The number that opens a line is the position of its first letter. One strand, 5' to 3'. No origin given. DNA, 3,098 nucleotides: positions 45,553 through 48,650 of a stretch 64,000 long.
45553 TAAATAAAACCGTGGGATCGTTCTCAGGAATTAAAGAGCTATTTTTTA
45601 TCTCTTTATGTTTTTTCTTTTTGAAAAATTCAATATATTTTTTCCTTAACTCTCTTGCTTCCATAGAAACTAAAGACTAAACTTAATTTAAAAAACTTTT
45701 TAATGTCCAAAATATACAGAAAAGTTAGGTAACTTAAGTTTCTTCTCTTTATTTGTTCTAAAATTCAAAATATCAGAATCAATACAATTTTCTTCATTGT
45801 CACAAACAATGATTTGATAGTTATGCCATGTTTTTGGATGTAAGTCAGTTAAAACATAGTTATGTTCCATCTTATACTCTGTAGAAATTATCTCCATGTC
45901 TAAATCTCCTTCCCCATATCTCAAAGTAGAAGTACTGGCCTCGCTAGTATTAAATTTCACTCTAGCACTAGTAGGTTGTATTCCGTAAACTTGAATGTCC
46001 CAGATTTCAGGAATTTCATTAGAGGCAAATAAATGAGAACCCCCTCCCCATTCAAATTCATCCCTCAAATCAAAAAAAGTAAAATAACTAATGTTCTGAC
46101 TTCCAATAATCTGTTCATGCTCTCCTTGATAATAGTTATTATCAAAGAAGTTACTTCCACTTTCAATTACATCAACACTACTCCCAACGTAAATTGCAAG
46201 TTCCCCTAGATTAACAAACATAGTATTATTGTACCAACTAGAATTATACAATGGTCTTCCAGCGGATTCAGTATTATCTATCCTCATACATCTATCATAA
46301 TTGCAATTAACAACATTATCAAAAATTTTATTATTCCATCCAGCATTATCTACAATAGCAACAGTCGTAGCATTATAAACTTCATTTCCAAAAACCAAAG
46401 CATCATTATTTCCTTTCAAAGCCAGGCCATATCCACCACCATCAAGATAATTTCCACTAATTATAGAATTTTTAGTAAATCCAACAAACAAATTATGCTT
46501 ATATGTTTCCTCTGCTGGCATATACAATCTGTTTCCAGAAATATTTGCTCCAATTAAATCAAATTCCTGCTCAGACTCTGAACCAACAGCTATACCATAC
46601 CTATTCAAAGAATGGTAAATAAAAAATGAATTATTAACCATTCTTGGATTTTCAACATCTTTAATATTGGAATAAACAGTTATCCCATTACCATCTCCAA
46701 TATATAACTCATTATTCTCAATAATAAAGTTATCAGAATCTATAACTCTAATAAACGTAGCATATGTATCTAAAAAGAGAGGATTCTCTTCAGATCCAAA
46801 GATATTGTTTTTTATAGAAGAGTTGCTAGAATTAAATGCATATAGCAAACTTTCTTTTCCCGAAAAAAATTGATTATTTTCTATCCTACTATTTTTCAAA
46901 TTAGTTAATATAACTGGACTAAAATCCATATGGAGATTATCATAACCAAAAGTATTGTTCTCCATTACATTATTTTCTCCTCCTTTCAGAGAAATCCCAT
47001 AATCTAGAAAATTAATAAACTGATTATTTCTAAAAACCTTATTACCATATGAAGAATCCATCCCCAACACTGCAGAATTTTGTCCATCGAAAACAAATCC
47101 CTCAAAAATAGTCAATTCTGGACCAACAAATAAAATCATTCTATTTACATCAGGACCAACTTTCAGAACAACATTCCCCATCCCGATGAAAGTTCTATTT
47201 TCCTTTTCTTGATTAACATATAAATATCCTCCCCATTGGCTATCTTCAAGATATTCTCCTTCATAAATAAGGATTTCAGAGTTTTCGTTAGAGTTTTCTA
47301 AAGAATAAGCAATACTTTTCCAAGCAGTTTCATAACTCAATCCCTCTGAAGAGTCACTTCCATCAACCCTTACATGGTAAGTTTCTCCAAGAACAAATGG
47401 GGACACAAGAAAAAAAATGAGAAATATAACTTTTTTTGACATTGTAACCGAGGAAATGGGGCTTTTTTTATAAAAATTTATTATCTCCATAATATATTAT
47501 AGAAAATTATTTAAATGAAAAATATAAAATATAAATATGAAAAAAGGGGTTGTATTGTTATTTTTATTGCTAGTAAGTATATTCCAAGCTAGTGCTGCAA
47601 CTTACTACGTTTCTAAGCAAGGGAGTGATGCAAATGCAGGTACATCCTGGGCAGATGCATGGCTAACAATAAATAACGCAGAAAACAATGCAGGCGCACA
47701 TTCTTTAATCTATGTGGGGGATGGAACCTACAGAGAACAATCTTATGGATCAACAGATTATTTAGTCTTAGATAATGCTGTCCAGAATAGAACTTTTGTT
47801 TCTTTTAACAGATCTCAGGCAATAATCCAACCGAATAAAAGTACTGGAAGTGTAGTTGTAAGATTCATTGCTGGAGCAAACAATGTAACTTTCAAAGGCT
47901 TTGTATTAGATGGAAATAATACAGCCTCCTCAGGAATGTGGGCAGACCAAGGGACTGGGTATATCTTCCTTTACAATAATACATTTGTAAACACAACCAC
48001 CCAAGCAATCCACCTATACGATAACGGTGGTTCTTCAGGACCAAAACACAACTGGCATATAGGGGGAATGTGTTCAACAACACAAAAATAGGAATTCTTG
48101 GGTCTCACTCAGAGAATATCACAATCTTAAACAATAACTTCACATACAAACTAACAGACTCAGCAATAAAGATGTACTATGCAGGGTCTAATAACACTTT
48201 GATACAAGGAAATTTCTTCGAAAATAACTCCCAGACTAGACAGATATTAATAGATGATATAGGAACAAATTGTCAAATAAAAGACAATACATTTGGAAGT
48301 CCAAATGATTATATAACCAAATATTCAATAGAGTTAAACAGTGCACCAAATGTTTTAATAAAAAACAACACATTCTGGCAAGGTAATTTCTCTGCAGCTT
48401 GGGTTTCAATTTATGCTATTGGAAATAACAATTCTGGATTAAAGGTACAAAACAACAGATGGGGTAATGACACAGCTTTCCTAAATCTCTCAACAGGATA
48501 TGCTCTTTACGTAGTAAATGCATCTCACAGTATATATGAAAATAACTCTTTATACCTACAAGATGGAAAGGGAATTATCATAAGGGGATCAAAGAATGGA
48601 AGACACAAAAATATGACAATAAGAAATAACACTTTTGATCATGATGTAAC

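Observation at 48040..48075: Beta-helix surface protein split by a -1 frameshift in a G5 homopolymer: phase variation or assembly error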

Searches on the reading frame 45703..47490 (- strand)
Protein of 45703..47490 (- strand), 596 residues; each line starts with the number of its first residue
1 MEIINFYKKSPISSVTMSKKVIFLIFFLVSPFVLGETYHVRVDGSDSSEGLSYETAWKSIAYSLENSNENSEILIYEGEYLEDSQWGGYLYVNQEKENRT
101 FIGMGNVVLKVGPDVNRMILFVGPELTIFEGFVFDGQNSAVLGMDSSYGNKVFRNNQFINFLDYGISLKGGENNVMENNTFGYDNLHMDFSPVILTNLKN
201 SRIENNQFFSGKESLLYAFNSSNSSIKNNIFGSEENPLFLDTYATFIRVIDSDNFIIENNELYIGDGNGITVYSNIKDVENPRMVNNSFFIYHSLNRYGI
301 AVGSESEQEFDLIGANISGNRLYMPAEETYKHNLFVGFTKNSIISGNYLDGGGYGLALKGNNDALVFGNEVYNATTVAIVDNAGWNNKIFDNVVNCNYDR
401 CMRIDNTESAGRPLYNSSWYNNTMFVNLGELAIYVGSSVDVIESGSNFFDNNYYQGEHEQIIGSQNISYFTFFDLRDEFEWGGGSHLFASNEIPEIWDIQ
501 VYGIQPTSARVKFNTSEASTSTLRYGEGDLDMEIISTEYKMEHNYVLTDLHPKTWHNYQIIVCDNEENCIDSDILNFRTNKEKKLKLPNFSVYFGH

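Call 5: search_protein_families(library=pfam, proteins=[window:45703-47490:-], max_evalue=0.1)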
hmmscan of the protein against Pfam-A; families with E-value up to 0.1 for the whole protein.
window:45703-47490:- (596 aa): 3 families
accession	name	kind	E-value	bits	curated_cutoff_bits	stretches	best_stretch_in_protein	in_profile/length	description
PF13229.12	Beta_helix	-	1.4e-14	54.5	25.9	2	152-307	12-149/158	Right handed beta helix region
PF05048.19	NosD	-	1.3e-09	38.2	23.6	3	117-236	61-175/212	Periplasmic copper-binding protein (NosD)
PF16656.11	Pur_ac_phosph_N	-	0.0011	19.9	30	1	499-579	6-93/93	Purple acid Phosphatase, N-terminal domain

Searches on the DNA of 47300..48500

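Call 60: search_rna_families(source=window, start=47300, end=48500, threshold=evalue, max_evalue=1)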
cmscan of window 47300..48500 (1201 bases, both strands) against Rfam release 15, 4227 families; matches with E-value up to 1: 0.
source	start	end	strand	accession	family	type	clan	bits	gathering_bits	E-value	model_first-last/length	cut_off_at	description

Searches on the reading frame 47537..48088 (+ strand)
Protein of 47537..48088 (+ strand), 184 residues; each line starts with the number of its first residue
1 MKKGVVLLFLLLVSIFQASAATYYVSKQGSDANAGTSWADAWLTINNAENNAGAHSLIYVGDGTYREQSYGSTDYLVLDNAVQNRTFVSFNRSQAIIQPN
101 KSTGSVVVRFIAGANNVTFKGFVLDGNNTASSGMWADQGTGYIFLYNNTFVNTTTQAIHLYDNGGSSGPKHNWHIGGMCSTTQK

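Call 5: search_protein_families(library=pfam, proteins=[window:47537-48088:+], max_evalue=0.1)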
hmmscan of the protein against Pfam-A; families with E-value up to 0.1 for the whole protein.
window:47537-48088:+ (184 aa): 2 families
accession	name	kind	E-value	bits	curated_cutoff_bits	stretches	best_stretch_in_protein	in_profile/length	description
PF22842.2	Pel9A-like_beta_helix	-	0.0034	16.8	25.2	1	14-65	2-52/370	Pel9A-like, right handed beta helix region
PF24517.2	CBM96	-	0.02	15.1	26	1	59-103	12-57/164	Carbohydrate-binding module family 96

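Call 7: find_encoding_contigs(protein=window:47537-48088:+, flank=6000, max_places=10)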
Protein window:47537-48088:+ (184 aa): 23 contigs read that carry it; 9 places shown.
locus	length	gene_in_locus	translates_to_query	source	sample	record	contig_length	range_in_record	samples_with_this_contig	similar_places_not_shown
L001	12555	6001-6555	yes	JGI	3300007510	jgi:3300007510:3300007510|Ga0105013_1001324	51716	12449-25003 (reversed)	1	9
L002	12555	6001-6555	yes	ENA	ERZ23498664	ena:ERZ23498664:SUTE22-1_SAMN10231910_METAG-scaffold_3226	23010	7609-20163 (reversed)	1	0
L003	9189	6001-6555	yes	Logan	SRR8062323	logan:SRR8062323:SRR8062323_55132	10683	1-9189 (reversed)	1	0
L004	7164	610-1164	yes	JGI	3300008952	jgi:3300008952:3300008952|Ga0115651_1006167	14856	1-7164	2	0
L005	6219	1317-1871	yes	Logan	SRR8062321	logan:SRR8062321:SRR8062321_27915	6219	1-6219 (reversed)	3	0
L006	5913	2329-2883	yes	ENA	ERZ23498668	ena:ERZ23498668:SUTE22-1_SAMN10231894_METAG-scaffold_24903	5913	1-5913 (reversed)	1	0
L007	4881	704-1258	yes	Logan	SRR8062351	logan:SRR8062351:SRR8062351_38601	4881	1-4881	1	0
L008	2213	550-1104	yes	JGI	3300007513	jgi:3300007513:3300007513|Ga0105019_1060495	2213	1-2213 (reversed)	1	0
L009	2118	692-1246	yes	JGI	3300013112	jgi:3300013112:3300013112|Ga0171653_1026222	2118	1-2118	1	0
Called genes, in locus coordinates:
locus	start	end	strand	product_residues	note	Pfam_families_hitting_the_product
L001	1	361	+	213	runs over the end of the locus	PF02002:TFIIE_alpha (weak), PF12840:HTH_20, PF13412:HTH_24 (weak)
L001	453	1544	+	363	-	PF20782:TssR_VWA (weak), PF00092:VWA, PF13519:VWA_2, PF25106:VWA_4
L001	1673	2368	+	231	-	-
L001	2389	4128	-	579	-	PF01411:tRNA-synt_2c, PF07973:tRNA_SAD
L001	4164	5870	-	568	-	PF05048:NosD (weak), PF13229:Beta_helix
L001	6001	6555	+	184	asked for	-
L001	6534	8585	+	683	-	PF13229:Beta_helix (faint)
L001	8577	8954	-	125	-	-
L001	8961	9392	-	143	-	-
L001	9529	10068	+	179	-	PF02002:TFIIE_alpha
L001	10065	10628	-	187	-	PF02163:Peptidase_M50 (weak)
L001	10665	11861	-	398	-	PF04894:Nre_N, PF04895:Nre_C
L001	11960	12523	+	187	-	PF00827:Ribosomal_L15e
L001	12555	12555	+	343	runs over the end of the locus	PF01368:DHH (weak), PF02272:DHHA1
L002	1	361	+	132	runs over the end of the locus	-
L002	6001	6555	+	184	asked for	-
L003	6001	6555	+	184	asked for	-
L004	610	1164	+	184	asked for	-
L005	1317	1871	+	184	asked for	-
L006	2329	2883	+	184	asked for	-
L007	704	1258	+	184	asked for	-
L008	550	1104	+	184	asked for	-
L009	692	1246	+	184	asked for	-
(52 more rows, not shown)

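Call 16: list_cluster_members(proteins=[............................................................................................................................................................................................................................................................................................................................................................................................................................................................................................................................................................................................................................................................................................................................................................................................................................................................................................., window:47537-48088:+, window:48070-50118:+, P0001])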
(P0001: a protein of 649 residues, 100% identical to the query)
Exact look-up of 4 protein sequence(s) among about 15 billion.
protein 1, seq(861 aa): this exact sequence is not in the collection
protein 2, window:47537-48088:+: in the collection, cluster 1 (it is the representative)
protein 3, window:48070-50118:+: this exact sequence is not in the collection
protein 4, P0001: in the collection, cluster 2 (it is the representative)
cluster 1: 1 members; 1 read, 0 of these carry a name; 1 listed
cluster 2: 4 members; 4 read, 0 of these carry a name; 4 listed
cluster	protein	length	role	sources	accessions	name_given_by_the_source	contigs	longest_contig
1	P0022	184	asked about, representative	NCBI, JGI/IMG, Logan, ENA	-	-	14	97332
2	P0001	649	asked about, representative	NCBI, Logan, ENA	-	-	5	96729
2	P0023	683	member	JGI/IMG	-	-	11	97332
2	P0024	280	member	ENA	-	-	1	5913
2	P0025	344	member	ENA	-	-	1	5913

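Call 36: find_homologous_proteins(query=window:47537-48088:+, max_evalue=0.001)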
Query window:47537-48088:+ (184 aa): 1 proteins with E <= 0.001 among 65 candidates.
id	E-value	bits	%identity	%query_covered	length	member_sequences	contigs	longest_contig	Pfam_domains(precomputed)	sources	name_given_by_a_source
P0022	5.2e-117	406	100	100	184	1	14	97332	-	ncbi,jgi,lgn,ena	-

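Call 45: find_homologous_proteins(query=A2, max_evalue=0.00001)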
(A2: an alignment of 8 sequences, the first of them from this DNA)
Query A2 (8 sequences) (177 aa, profile of the alignment): 5 proteins with E <= 0.00001 among 5945 candidates.
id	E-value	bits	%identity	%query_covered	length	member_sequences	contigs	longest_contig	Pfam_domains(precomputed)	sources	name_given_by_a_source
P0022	2.2e-80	286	100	100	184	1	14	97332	-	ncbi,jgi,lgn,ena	-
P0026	1.1e-57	213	52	69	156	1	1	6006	-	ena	-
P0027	1.3e-54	202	46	75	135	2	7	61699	-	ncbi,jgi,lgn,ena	-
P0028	3.9e-7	48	39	43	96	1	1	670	PF22842.4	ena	-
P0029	9.5e-6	44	44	14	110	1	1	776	PF22842.4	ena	-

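Call 47: find_encoding_contigs(protein=P0027, flank=5000, max_places=5)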
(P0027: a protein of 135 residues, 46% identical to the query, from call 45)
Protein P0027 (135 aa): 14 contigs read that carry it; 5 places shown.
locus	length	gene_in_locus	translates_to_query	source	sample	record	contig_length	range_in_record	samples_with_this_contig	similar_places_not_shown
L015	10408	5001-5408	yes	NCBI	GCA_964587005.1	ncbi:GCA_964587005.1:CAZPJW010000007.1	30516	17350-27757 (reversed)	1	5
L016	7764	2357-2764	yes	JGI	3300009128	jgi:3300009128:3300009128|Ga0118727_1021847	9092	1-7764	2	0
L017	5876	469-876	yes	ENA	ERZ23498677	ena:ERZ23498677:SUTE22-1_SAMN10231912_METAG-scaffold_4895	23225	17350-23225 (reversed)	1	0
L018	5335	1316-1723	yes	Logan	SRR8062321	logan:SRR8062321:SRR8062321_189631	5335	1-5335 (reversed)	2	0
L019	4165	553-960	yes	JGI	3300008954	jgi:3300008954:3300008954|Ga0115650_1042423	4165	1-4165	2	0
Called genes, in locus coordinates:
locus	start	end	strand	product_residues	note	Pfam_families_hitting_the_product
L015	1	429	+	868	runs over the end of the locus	PF00133:tRNA-synt_1, PF09334:tRNA-synt_1g, PF13603:tRNA-synt_1_2, PF00133:tRNA-synt_1, PF09334:tRNA-synt_1g, PF08264:Anticodon_1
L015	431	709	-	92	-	-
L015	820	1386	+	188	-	PF12840:HTH_20, PF13412:HTH_24 (weak)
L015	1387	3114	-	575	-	PF01411:tRNA-synt_2c, PF07973:tRNA_SAD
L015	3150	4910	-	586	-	PF05048:NosD (faint), PF13229:Beta_helix, PF16656:Pur_ac_phosph_N (weak)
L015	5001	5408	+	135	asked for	-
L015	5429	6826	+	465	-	PF16656:Pur_ac_phosph_N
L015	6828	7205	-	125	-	-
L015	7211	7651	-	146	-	-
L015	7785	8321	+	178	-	PF02002:TFIIE_alpha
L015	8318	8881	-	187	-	PF02163:Peptidase_M50 (weak)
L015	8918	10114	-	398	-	PF04894:Nre_N, PF04895:Nre_C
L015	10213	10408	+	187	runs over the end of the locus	PF00827:Ribosomal_L15e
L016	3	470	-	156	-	PF01411:tRNA-synt_2c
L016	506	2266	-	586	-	PF05048:NosD (faint), PF13229:Beta_helix, PF16656:Pur_ac_phosph_N (weak)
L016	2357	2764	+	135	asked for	-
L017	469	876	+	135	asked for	-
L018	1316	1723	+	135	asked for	-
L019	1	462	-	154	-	?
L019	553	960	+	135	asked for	-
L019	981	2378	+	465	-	PF16656:Pur_ac_phosph_N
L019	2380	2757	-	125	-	-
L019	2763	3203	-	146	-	-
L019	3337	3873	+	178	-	PF02002:TFIIE_alpha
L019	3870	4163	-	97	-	?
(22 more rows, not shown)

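Call 48: find_encoding_contigs(protein=P0026, flank=5000, max_places=3)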
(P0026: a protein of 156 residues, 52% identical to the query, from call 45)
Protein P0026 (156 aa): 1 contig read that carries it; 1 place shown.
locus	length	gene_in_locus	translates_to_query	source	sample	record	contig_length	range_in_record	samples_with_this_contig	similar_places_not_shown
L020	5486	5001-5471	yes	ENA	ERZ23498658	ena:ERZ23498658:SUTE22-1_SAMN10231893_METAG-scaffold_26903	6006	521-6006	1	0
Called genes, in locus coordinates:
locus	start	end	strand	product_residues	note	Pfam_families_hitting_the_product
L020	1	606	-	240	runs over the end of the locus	-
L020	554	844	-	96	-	-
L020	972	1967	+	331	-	PF20782:TssR_VWA (weak), PF00092:VWA, PF13519:VWA_2, PF25106:VWA_4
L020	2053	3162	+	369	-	-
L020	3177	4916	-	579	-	PF01411:tRNA-synt_2c, PF07973:tRNA_SAD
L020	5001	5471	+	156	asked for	-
